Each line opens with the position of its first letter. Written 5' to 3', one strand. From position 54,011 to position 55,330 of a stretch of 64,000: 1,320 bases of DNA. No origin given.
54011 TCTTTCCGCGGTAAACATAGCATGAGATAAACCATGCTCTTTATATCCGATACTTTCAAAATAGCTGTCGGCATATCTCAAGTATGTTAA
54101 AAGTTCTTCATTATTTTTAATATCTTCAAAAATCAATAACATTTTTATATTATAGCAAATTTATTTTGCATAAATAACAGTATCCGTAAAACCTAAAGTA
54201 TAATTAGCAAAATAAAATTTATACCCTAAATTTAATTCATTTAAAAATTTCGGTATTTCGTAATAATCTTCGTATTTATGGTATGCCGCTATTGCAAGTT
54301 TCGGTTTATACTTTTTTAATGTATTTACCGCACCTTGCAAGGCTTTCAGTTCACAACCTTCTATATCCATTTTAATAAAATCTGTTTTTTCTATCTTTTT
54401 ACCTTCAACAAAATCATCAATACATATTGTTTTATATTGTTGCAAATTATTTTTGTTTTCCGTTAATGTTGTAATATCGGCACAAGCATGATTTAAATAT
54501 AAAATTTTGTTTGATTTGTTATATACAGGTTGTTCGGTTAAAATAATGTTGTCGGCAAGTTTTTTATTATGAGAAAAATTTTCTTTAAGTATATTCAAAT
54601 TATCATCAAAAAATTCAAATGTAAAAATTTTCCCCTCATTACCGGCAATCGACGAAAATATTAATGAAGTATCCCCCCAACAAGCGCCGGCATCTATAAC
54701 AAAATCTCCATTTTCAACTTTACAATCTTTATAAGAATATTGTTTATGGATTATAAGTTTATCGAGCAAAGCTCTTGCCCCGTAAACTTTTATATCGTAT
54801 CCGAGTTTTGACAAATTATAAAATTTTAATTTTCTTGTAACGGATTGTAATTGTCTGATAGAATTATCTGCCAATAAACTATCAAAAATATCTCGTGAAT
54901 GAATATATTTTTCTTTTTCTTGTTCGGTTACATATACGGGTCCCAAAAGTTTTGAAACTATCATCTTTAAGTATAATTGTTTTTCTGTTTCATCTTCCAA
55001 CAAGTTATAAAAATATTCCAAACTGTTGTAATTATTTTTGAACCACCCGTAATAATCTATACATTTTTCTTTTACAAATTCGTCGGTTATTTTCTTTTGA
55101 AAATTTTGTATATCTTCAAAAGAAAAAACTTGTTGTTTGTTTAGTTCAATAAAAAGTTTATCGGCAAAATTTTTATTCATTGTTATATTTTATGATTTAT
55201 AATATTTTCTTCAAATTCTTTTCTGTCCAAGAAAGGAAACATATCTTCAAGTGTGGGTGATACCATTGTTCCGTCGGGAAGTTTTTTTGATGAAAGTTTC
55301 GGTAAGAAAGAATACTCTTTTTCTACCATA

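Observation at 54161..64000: CDP-3,6-dideoxyhexose genes combine with an ALS/YerE-like ThDP enzyme, an aldolase-like protein, a HAD phosphatase and an FkbM methyltransferase: a candidate branched-chain (yersiniose-like) sugar pathway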

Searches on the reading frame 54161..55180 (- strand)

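Call 4: search_protein_families(library=pfam, proteins=[window:54161-55180:-], max_evalue=0.01)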
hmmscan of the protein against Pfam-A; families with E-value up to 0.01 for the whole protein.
window:54161-55180:- (339 aa): 2 families
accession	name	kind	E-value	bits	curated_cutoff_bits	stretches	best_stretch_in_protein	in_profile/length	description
PF05050.19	Methyltransf_21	-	3.5e-16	60.3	22.7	1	163-322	1-173/173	Methyltransferase FkbM domain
PF08704.16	GCD14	-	0.00028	21.1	26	1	153-222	36-104/247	tRNA methyltransferase complex GCD14 subunit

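Call 5: search_protein_families(library=ncbifam, proteins=[window:54161-55180:-], max_evalue=0.01)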
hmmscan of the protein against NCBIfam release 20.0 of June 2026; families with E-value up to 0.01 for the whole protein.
window:54161-55180:- (339 aa): 5 families
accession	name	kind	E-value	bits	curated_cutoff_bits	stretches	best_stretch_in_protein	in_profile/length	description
TIGR01444.1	fkbM_fam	subfamily_domain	7.4e-21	75.1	37.7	1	161-297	2-140/143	FkbM family methyltransferase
NF040538.1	methyl_ArsM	equivalog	0.00014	21.2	500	1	154-252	58-153/356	arsinothricin biosynthesis methyltransferase ArsM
TIGR02469.1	CbiT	equivalog_domain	0.00071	19.8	78.3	1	153-218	15-79/124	precorrin-6Y C5,15-methyltransferase (decarboxylating) subunit CbiT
NF001556.0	PRK00377.1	equivalog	0.0038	17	238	1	153-217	36-99/198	cobalt-precorrin-6Y C(15)-methyltransferase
NF053511.1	tRNA_U34_MnmM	equivalog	0.009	15.6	135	0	154-214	14-73/183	tRNA 5-(aminomethyl)-2-thiouridylate-methyltransferase MnmM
